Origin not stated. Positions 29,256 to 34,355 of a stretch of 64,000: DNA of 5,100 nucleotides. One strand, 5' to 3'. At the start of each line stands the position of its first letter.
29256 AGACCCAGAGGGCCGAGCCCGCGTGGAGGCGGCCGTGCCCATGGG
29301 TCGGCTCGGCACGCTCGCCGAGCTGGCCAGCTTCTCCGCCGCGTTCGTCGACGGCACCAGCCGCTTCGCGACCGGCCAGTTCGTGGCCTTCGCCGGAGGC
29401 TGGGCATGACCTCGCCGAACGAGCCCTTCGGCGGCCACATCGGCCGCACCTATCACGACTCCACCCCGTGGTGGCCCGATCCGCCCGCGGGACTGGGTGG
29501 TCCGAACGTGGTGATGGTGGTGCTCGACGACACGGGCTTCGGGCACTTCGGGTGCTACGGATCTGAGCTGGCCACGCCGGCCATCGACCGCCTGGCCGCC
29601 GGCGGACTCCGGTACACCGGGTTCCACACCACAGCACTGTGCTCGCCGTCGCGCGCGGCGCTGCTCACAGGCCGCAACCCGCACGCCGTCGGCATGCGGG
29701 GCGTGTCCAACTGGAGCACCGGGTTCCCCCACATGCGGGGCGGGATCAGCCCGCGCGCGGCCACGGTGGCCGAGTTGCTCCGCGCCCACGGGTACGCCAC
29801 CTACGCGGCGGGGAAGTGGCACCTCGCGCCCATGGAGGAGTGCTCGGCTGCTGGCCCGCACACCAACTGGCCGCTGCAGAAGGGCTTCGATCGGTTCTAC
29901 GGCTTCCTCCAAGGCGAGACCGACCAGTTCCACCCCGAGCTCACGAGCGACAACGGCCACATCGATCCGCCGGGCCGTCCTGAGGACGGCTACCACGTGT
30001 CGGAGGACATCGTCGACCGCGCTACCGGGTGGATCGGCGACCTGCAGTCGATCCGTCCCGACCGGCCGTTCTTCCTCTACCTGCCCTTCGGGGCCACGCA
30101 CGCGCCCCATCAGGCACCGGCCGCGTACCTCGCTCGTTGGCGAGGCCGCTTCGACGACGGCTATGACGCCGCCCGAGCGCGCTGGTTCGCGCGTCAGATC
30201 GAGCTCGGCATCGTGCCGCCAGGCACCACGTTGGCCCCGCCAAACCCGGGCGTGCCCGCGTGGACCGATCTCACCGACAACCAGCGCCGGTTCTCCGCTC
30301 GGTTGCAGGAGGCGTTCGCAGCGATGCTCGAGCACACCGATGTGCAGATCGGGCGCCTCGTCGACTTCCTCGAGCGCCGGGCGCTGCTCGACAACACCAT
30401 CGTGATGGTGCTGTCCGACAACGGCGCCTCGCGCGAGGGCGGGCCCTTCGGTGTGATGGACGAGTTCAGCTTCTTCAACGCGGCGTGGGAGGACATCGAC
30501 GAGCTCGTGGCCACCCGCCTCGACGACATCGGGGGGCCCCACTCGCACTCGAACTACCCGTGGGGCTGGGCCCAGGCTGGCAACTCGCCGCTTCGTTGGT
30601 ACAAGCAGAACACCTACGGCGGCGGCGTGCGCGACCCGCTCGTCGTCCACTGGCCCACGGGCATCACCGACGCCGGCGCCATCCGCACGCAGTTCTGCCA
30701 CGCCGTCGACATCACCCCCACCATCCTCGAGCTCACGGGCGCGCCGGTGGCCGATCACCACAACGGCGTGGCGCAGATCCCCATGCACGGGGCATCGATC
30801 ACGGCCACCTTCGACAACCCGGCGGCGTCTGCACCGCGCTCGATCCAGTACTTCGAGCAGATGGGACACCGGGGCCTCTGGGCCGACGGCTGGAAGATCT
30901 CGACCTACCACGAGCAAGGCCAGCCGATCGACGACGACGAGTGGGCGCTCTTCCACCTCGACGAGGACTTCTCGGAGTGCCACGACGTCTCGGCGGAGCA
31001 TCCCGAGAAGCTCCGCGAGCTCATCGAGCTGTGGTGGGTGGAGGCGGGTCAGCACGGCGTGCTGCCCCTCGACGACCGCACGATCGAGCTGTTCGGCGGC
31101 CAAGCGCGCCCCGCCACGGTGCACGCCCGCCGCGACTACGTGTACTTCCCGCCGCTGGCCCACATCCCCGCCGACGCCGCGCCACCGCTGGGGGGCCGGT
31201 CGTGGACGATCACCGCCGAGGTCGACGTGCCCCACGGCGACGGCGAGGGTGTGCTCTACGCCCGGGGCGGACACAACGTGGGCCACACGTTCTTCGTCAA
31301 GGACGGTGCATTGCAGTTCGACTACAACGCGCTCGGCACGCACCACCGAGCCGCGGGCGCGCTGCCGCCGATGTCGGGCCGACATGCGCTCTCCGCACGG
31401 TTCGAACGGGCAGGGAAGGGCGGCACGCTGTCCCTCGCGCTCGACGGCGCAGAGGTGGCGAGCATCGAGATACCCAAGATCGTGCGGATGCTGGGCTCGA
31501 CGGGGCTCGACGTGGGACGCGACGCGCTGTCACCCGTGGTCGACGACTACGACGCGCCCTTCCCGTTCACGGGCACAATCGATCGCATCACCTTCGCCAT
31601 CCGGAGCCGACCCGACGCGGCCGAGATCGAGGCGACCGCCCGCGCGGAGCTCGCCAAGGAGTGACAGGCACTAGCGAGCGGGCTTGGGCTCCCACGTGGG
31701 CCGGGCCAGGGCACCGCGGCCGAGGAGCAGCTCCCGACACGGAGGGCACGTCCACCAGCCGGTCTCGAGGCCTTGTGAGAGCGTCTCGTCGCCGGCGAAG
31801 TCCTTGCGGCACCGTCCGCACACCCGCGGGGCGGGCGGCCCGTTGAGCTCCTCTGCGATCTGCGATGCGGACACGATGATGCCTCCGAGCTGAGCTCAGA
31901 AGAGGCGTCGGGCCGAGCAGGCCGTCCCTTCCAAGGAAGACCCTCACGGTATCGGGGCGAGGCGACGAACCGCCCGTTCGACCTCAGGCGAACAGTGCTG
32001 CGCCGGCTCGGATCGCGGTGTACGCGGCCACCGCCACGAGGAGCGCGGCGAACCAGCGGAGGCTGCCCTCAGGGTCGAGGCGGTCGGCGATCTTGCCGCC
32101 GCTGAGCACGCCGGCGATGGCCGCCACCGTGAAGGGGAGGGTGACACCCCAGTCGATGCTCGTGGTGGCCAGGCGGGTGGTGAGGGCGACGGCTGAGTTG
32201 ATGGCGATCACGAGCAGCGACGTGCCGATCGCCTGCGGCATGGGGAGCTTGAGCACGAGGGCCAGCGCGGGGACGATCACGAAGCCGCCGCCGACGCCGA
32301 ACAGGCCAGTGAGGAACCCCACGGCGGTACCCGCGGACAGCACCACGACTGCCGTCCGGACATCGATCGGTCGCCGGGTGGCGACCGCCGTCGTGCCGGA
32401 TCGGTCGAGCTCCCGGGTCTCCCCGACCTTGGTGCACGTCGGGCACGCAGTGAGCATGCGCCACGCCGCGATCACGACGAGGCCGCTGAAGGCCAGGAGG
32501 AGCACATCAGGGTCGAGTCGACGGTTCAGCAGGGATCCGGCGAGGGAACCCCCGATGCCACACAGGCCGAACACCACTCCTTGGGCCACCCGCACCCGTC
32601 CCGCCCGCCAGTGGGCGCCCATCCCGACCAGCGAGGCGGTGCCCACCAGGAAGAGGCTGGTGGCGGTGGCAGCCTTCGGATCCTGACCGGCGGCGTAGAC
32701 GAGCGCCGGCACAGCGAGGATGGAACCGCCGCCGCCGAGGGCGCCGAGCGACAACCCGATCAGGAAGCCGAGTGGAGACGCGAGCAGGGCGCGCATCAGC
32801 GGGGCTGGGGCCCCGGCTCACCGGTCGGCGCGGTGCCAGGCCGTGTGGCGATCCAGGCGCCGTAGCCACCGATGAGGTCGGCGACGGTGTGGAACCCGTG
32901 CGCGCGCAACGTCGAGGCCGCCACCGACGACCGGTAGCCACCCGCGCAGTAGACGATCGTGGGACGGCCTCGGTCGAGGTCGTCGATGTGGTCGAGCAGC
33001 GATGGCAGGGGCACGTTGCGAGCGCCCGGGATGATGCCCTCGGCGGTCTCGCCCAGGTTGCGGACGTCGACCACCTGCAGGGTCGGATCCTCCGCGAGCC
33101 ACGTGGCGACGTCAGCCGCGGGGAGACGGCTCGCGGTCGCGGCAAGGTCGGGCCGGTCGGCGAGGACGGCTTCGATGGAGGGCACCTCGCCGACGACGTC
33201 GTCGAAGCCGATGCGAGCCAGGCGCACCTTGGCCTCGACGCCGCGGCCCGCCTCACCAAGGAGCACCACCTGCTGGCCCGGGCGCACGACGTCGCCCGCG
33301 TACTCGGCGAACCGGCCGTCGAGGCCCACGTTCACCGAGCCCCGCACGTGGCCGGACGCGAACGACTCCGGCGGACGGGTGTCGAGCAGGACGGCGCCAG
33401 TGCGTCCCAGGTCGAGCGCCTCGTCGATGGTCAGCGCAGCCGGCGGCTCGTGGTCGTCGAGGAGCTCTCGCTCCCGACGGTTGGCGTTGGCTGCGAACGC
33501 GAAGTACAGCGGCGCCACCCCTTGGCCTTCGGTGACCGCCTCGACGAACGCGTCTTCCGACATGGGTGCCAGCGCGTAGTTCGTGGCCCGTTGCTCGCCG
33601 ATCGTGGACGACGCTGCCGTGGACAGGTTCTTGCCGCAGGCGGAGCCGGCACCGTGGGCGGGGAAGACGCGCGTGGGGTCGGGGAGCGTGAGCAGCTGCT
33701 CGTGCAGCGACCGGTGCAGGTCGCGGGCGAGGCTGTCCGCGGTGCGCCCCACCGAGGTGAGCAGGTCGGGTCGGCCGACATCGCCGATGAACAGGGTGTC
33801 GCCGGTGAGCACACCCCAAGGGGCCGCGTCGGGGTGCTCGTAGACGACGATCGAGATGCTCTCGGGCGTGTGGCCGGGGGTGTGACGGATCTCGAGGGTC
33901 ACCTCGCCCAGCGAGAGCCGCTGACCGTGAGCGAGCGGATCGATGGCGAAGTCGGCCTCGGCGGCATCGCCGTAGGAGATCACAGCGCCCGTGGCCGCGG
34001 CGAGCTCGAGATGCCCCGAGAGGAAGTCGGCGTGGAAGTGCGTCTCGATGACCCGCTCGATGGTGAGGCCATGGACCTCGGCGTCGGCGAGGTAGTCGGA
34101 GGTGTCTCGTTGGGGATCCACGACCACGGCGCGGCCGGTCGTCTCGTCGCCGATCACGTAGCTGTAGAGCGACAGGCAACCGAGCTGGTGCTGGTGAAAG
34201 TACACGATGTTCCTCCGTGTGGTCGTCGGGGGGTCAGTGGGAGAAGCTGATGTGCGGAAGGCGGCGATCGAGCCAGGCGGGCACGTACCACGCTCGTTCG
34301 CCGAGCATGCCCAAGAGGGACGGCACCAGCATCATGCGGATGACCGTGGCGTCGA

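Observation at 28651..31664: Halohydrin-dehalogenase-type SDR protein in an ATGA-coupled operon with a Cys-type sulfatase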

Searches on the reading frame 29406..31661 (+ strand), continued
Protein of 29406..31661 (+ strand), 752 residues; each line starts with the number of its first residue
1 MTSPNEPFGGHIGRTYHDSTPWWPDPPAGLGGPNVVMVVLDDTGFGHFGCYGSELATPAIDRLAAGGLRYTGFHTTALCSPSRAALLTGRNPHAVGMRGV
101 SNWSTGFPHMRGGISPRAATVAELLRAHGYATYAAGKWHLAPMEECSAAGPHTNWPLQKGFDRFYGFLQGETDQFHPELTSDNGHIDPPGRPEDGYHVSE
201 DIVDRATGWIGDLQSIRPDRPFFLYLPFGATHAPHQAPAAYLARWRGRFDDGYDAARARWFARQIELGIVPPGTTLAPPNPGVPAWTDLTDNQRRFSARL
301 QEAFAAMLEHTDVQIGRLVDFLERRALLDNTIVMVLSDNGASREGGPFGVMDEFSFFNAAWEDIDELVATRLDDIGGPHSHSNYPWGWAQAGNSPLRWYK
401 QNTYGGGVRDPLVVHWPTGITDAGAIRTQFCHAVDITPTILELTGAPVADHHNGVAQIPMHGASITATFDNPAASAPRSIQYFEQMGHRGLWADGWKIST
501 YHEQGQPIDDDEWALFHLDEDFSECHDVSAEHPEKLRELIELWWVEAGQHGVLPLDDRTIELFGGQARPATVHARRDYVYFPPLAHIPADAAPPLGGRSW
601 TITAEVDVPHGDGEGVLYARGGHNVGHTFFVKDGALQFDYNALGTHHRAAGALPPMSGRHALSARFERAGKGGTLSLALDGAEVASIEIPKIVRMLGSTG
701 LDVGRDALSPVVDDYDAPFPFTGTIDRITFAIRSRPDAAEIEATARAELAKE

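Call 41: find_encoding_contigs(protein=P0178, flank=6000, max_places=2)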
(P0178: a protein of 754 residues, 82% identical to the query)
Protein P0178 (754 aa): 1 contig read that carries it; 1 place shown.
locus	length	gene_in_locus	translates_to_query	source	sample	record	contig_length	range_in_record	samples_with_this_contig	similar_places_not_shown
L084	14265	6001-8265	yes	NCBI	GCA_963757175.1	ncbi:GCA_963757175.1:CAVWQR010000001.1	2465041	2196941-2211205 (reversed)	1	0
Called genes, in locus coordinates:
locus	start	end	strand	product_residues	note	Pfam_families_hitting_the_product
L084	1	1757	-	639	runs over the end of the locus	PF02653:BPD_transp_2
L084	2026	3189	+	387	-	PF02771:Acyl-CoA_dh_N (weak), PF08028:Acyl-CoA_dh_2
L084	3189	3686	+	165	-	PF13577:SnoaL_4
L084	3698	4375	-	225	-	PF01323:DSBA, PF22234:Rv2466c-like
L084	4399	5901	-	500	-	PF00440:TetR_N (weak), PF00561:Abhydrolase_1, PF12146:Hydrolase_4, PF12697:Abhydrolase_6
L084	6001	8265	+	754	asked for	PF00884:Sulfatase, PF01663:Phosphodiest (faint), PF16347:SGSH_C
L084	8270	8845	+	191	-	-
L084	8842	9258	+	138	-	PF10604:Polyketide_cyc2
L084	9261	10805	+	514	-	PF00884:Sulfatase, PF01663:Phosphodiest (faint), PF16347:SGSH_C (faint)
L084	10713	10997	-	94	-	-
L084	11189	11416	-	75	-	PF01613:Flavin_Reduct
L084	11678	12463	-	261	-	PF23441:SDR (weak), PF00106:adh_short, PF08659:KR, PF13561:adh_short_C2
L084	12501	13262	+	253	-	PF00106:adh_short, PF08659:KR, PF13561:adh_short_C2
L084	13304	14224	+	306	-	PF00296:Bac_luciferase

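Call 43: search_protein_families(library=pfam, proteins=[P0149], max_evalue=1)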
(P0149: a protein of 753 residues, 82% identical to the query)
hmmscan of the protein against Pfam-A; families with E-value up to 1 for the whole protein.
P0149 (753 aa): 5 families
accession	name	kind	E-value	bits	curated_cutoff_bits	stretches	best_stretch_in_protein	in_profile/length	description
PF00884.28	Sulfatase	-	1.3e-61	209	25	1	34-446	1-300/301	Sulfatase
PF16347.10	SGSH_C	-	6.3e-10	39.8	29.3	1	401-532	8-134/154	N-sulphoglucosamine sulphohydrolase, C-terminal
PF13385.13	Laminin_G_3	-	3e-06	27.9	27.6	1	594-736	12-145/151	Concanavalin A-like lectin/glucanases superfamily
PF01663.27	Phosphodiest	-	0.00011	22.4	23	1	57-344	19-223/342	Type I phosphodiesterase / nucleotide pyrophosphatase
PF22231.2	Hera_RBD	-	0.19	12.3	27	1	670-706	4-38/74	DEAD box helicase Hera, RNA-binding domain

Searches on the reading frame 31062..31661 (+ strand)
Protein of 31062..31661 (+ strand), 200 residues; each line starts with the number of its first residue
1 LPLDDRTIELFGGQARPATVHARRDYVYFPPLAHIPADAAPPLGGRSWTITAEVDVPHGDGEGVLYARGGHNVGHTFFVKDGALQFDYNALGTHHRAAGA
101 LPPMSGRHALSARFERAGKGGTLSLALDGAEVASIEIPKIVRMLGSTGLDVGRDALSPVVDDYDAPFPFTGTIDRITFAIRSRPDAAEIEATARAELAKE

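Call 43: search_protein_families(library=pfam, proteins=[window:31062-31661:+], max_evalue=1)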
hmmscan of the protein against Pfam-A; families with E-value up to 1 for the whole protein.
window:31062-31661:+ (200 aa): 1 family
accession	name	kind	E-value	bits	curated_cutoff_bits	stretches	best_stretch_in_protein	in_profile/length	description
PF13385.13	Laminin_G_3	-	0.006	17.2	27.6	1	41-176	12-138/151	Concanavalin A-like lectin/glucanases superfamily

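Call 63: predict_structure(alignment_id=A2)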
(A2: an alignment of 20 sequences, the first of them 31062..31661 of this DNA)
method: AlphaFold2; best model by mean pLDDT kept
length: 200 residues; sequences in the alignment: 20
mean_pLDDT: 80.5   pTM: 0.80
mean pLDDT of the five models: 80.5, 79.1, 75.2, 72.7, 72.1
residues with pLDDT >= 90: 78; 70-90: 81; 50-70: 24; < 50: 17
segments of 3 or more residues with pLDDT < 50: 1-16
pLDDT, mean of each block of 10 residues (from residue 1): 32 48 83 78 90 88 85 84 91 91 93 94 97 94 72 62 79 93 83 72
secondary structure, 60 per line:
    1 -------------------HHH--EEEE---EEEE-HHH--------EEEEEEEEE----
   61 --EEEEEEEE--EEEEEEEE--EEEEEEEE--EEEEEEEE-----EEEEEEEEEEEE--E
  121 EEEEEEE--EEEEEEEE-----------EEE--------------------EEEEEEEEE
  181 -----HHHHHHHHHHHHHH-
elements in order: E25-28 E32-35 E48-56 E63-70 E73-80 E83-90 E93-100 E106-117 E120-127 E130-137 E149-151 E172-180 H186-199

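Call 67: fold_search(model_id=the predicted structure, library=pdb)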
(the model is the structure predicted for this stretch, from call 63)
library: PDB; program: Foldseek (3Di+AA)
matches with E <= 10: 1530; with E <= 0.001: 130
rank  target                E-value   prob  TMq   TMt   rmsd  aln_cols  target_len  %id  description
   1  6er4_A                2.2e-06  1.00  0.53  0.54   7.5       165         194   13  Ruminococcus gnavus IT-sialidase CBM40 bound to alpha2,6 sialyllactose (released 2018-05-02)
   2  6er4_B                2.4e-06  1.00  0.52  0.55   7.4       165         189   13  Ruminococcus gnavus IT-sialidase CBM40 bound to alpha2,6 sialyllactose (released 2018-05-02)
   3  2v73_A                3.1e-06  1.00  0.48  0.52   8.8       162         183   17  The structure of the family 40 CBM from C. perfringens NanJ in complex with a sialic acid containing molecule (released 2007-08-21)
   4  5fra_E                6.2e-06  1.00  0.50  0.52   8.7       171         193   13  CBM40_CPF0721-6'SL (released 2016-07-20)
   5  5fre_C                7.6e-06  1.00  0.48  0.50   9.2       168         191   13  Characterization of a novel CBM from Clostridium perfringens (released 2016-07-20)
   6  5xau_D                1.3e-05  1.00  0.48  0.19   7.3       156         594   14  Crystal structure of integrin binding fragment of laminin-511 (released 2017-09-20)
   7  7oa8                  1.4e-05  1.00  0.46  0.26   5.3       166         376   11  PilC minor pilin of Streptococcus sanguinis SK36 type IV pili (released 2022-05-04)
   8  6pnq_A                1.4e-05  1.00  0.47  0.48   9.1       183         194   15  Crystal structure of the SS2A splice insert-containing neurexin-1 LNS2 domain in complex with neurexophilin-1 (released 2019-10-09)
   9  4ra0_A                2.1e-05  1.00  0.42  0.24  11.2       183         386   16  An engineered Axl 'decoy receptor' effectively silences the Gas6-Axl signaling axis (released 2014-09-24)
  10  5fra_A                2.4e-05  1.00  0.48  0.49   9.1       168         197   13  CBM40_CPF0721-6'SL (released 2016-07-20)
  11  7oa7                  2.4e-05  1.00  0.46  0.28   9.6       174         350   10  PilC minor pilin of Streptococcus sanguinis 2908 type IV pili (released 2022-05-04)
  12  9oz8_C                2.5e-05  1.00  0.48  0.14   6.0       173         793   13  Cryo-EM structure of chicken NEL dimer bound with one human NICOL. (released 2026-02-25)
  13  2h0b_C                2.7e-05  1.00  0.46  0.49   9.0       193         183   13  Crystal Structure of the second LNS/LG domain from Neurexin 1 alpha (released 2006-06-20)
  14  2c5d_A                2.8e-05  1.00  0.42  0.25   9.7       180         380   16  Structure of a minimal Gas6-Axl complex (released 2005-12-19)
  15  1dyk                  3.0e-05  1.00  0.46  0.27   8.2       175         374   16  Laminin alpha 2 chain LG4-5 domain pair (released 2001-02-04)
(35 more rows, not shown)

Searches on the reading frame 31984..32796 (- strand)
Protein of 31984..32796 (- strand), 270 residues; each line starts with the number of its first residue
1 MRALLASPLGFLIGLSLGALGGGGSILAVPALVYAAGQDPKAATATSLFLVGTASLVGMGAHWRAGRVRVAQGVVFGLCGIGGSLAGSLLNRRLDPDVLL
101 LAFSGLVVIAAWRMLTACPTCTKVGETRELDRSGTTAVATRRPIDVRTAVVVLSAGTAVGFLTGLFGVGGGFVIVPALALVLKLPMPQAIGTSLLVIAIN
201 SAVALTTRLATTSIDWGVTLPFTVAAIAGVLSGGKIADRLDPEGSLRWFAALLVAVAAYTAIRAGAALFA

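Call 8: search_protein_families(library=pfam, proteins=[window:31984-32796:-], max_evalue=0.001)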
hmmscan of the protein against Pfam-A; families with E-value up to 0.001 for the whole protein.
window:31984-32796:- (270 aa): 1 family
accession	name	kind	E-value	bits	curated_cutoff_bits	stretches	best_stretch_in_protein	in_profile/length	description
PF01925.25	TauE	-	1.2e-47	163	32.6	1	9-259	4-236/237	Sulfite exporter TauE/SafE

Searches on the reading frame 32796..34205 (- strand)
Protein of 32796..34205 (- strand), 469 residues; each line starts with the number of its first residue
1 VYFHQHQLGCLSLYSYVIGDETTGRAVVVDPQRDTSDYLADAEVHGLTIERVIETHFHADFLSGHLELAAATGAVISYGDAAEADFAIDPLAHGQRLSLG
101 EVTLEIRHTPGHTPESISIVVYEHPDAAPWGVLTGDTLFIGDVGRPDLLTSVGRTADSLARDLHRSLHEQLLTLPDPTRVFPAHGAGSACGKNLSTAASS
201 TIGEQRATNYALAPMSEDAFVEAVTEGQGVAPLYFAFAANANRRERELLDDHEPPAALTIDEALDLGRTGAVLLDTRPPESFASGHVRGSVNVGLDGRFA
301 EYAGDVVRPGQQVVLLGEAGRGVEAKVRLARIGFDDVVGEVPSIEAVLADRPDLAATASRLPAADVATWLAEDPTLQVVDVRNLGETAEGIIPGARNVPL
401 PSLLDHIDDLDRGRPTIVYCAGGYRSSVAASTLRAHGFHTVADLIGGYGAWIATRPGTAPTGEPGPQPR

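Call 8: search_protein_families(library=pfam, proteins=[window:32796-34205:-], max_evalue=0.001)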
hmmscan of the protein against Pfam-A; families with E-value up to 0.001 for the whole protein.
window:32796-34205:- (469 aa): 2 families
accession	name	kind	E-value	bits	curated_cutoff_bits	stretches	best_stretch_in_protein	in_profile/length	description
PF00581.25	Rhodanese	-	1.2e-26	93.6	22.2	2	370-453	9-101/102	Rhodanese-like domain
PF00753.33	Lactamase_B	-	3.8e-10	40.5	22.7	1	13-184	6-196/196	Metallo-beta-lactamase superfamily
